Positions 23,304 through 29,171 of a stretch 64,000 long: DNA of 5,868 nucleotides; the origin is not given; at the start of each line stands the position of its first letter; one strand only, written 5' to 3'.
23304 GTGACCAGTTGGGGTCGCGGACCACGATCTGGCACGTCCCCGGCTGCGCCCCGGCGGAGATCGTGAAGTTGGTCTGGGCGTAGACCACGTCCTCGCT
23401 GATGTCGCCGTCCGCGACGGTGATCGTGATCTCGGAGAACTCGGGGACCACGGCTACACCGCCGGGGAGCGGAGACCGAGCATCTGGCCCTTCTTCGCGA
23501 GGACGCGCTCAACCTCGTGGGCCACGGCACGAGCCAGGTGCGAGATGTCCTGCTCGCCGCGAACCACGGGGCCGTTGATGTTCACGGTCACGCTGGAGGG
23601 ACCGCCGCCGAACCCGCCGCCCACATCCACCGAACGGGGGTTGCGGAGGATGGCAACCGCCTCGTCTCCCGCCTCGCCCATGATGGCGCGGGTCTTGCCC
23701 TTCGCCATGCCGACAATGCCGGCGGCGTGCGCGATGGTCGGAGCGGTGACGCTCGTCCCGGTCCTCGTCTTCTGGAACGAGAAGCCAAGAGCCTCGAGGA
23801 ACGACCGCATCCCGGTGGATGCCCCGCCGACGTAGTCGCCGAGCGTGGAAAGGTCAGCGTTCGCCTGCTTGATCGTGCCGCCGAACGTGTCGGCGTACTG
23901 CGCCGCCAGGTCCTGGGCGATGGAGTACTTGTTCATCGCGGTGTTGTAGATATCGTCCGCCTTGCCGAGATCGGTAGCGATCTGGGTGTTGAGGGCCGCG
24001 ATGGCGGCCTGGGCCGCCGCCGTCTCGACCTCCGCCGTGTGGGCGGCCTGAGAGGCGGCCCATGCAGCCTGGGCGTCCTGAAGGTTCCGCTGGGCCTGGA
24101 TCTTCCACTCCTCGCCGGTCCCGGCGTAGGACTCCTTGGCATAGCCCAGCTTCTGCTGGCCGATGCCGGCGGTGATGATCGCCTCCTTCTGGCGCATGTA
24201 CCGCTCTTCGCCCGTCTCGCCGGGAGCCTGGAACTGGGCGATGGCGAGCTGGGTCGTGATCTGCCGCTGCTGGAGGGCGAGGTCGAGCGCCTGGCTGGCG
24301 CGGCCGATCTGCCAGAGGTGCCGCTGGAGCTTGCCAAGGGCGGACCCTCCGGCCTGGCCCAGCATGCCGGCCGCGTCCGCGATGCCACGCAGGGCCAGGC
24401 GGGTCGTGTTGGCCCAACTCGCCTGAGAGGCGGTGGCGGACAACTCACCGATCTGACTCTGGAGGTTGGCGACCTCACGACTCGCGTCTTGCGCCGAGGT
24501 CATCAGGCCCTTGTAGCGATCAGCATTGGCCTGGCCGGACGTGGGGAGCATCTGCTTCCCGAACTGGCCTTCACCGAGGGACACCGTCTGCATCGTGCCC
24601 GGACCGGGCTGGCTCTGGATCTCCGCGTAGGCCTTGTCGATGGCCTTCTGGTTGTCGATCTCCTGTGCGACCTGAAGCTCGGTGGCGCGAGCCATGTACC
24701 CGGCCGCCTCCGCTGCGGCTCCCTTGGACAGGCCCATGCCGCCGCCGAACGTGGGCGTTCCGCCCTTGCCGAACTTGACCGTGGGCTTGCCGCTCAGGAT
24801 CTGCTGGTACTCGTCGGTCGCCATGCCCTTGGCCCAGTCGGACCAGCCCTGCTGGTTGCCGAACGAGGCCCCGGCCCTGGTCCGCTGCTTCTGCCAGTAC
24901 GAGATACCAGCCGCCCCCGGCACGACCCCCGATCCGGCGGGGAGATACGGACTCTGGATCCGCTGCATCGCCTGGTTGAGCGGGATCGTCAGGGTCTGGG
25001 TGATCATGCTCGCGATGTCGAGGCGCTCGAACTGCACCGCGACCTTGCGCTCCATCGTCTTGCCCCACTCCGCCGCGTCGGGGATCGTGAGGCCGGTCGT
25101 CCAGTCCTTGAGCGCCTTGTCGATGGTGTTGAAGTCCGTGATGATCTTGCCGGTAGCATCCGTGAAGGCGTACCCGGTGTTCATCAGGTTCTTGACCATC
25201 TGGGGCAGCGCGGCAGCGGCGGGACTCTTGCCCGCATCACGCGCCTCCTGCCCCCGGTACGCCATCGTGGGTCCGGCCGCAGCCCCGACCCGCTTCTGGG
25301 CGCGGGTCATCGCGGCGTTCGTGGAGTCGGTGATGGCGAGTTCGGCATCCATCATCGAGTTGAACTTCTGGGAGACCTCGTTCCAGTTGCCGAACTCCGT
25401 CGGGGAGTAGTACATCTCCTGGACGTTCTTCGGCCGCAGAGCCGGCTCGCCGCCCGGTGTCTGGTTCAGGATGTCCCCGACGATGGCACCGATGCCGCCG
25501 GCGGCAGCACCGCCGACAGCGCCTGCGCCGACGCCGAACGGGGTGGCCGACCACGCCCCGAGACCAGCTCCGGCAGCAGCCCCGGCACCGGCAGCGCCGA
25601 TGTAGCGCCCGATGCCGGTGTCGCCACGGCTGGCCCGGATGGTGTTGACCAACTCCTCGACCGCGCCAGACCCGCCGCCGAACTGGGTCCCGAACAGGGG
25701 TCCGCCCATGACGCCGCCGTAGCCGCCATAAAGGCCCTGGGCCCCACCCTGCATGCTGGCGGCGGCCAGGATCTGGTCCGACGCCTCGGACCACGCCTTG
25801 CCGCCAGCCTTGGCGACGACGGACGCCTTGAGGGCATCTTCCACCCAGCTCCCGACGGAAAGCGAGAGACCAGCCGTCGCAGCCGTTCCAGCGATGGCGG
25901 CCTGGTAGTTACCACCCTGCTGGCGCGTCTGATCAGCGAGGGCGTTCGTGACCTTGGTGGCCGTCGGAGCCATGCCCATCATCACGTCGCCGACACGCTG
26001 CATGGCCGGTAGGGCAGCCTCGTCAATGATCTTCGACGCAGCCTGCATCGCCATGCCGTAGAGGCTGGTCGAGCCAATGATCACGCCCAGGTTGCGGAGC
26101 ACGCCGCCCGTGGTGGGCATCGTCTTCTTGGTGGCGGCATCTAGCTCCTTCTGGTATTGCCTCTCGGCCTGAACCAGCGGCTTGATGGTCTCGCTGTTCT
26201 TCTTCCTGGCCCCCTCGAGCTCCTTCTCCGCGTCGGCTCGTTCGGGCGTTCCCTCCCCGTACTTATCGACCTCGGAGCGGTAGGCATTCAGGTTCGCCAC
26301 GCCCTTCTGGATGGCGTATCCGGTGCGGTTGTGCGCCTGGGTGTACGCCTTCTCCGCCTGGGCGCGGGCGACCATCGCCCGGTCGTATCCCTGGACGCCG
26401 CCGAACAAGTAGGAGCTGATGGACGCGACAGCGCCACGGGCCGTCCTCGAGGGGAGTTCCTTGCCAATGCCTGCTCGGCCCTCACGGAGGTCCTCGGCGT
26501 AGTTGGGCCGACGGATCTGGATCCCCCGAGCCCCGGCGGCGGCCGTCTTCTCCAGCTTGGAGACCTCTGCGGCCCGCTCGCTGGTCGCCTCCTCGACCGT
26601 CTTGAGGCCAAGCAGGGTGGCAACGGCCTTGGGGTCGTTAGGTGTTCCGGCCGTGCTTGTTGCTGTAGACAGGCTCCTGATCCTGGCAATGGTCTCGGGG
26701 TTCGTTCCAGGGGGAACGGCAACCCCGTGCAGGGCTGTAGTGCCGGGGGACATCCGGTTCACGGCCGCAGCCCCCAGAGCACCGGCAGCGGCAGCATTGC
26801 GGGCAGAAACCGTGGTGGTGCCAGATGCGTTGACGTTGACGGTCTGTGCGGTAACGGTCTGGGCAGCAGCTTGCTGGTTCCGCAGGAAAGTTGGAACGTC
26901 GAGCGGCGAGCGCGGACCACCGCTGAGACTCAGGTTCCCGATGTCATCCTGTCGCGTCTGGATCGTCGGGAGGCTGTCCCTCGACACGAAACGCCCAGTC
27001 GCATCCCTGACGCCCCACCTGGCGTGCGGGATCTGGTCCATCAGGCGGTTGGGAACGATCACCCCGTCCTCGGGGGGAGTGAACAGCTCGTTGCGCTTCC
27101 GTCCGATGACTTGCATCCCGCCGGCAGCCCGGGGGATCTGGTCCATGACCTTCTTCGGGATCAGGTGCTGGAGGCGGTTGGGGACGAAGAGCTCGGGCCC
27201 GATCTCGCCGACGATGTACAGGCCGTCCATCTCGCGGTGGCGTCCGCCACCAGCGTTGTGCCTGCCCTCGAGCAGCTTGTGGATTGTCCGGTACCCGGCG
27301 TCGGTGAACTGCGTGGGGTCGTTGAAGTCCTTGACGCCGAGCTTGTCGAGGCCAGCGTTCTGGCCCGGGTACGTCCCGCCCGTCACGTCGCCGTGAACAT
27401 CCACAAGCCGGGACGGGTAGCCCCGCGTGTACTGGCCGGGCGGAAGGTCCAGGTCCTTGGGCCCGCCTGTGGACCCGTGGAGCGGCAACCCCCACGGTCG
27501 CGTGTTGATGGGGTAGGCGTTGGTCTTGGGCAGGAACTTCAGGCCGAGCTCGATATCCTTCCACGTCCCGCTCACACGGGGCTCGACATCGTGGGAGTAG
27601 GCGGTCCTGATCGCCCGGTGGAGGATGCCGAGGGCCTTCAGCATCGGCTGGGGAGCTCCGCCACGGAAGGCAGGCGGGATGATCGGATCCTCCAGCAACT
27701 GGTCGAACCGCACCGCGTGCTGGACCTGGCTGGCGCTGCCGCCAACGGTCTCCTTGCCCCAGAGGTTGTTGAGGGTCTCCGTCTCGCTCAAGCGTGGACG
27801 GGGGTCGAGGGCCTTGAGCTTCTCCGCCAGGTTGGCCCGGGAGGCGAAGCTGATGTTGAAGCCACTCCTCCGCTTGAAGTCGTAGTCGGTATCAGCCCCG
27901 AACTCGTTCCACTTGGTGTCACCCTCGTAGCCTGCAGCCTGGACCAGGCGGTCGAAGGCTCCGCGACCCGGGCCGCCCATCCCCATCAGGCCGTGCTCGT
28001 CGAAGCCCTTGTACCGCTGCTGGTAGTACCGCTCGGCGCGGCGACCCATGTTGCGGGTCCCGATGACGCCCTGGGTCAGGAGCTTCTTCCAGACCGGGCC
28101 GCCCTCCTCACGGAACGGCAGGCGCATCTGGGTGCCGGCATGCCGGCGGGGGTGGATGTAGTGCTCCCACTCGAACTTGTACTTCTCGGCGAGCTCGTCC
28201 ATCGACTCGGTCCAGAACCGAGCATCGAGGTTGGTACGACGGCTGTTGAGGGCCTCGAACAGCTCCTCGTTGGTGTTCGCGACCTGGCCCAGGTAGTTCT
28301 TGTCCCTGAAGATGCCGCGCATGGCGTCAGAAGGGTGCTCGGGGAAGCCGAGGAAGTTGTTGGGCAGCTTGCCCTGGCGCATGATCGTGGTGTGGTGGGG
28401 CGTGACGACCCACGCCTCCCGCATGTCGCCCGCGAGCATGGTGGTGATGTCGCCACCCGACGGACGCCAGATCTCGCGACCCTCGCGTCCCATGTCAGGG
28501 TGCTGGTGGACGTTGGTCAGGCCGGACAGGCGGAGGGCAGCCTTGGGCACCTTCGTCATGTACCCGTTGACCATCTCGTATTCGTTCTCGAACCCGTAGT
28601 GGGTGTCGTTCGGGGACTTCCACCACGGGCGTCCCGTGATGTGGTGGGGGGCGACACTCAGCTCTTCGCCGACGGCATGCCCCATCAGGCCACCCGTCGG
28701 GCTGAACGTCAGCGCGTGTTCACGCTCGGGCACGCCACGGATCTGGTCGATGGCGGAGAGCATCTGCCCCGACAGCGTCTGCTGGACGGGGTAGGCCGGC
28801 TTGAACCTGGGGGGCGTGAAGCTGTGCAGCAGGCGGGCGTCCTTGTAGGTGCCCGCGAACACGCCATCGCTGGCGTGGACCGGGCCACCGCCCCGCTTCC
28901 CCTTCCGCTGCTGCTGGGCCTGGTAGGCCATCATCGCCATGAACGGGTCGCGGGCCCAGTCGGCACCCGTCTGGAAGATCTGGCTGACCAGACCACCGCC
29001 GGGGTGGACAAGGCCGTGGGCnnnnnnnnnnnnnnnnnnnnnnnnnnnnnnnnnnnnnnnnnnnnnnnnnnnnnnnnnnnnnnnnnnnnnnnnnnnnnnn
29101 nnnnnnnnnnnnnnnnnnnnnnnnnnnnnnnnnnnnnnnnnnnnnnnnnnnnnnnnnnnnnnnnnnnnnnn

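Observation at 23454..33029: Exceptionally long tape measure protein (3191 aa) with embedded ParB-nuclease-like and HExxH motifs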

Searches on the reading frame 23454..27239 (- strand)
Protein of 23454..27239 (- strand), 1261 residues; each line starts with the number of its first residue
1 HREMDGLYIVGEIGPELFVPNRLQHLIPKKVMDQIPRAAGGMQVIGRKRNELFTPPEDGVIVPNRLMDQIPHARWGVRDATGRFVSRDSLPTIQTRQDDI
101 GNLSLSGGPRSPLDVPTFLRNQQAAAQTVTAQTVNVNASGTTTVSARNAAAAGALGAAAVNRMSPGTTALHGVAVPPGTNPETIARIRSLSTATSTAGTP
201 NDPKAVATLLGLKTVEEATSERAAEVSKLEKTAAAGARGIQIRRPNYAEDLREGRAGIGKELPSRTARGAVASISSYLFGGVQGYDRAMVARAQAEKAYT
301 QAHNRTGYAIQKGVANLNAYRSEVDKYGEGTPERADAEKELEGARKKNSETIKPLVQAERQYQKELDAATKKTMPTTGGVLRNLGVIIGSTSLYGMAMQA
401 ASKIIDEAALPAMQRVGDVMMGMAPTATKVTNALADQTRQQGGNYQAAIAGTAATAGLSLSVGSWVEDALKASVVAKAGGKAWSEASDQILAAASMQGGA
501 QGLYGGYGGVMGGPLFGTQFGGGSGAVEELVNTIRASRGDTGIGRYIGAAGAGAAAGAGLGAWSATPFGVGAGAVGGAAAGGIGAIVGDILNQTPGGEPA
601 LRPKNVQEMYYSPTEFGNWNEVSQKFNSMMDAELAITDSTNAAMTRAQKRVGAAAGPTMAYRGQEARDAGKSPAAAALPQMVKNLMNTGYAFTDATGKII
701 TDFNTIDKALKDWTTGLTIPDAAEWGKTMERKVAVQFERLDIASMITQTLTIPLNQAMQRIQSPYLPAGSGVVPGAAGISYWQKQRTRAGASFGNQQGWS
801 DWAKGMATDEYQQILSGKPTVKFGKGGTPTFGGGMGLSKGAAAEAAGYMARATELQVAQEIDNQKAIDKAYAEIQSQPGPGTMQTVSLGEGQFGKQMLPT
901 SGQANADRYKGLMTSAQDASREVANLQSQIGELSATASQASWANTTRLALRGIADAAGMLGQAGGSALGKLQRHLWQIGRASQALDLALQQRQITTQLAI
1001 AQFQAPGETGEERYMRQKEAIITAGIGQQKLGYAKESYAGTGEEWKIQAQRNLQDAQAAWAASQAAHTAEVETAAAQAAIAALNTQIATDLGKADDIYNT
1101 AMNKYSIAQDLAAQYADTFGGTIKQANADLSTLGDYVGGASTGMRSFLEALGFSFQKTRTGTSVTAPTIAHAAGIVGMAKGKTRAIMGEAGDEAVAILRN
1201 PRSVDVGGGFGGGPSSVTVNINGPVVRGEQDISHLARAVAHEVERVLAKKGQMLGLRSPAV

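Call 44: search_dna_similar(query=window:23454-27239:-, collection=phages, mode=protein, max_rows=15, max_evalue=0.001)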
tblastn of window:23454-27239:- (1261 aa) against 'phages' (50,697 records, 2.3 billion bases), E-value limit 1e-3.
No match.

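Call 81: search_solved_structures(query=window:23454-27239:-, max_evalue=10, show_alignments=3)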
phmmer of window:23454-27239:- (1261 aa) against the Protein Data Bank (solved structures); distinct sequences matched with E-value up to 10: 1.
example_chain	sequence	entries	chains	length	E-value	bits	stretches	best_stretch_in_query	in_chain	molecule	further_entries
7ax7_A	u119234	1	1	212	1.7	9.6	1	620-694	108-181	Endo-1,4-beta-xylanase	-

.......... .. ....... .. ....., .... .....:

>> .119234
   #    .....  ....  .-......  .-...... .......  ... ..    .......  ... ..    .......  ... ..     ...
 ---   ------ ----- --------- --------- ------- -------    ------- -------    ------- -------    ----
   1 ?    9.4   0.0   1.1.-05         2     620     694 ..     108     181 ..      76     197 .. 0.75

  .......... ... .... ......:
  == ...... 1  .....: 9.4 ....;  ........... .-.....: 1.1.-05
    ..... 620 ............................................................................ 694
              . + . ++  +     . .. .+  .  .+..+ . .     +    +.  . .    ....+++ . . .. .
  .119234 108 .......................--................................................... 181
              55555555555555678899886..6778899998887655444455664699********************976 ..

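Call 83: search_protein_families(library=ncbifam, proteins=[window:23454-27239:-], max_evalue=0.1)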
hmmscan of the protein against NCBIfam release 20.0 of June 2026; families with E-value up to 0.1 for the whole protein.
window:23454-27239:- (1261 aa): 0 families

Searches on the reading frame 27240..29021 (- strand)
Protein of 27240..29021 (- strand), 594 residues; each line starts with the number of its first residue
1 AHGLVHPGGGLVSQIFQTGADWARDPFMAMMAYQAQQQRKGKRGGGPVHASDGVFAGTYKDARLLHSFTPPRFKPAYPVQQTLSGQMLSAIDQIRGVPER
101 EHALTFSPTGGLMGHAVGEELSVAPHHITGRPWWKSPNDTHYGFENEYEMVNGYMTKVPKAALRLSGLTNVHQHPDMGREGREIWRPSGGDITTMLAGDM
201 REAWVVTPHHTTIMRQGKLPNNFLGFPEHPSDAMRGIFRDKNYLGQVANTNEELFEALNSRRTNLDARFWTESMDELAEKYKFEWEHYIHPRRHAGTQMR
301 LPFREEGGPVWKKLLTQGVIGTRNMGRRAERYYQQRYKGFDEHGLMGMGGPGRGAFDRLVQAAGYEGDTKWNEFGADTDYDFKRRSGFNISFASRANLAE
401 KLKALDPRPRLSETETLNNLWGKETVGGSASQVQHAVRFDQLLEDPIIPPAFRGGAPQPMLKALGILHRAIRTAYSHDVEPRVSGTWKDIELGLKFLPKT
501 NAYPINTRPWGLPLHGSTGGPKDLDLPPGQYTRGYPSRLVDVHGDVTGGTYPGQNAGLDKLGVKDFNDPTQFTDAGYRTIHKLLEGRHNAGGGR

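Call 110: search_solved_structures(query=window:27240-29021:-, max_evalue=1)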
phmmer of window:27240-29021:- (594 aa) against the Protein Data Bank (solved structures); distinct sequences matched with E-value up to 1: 0.
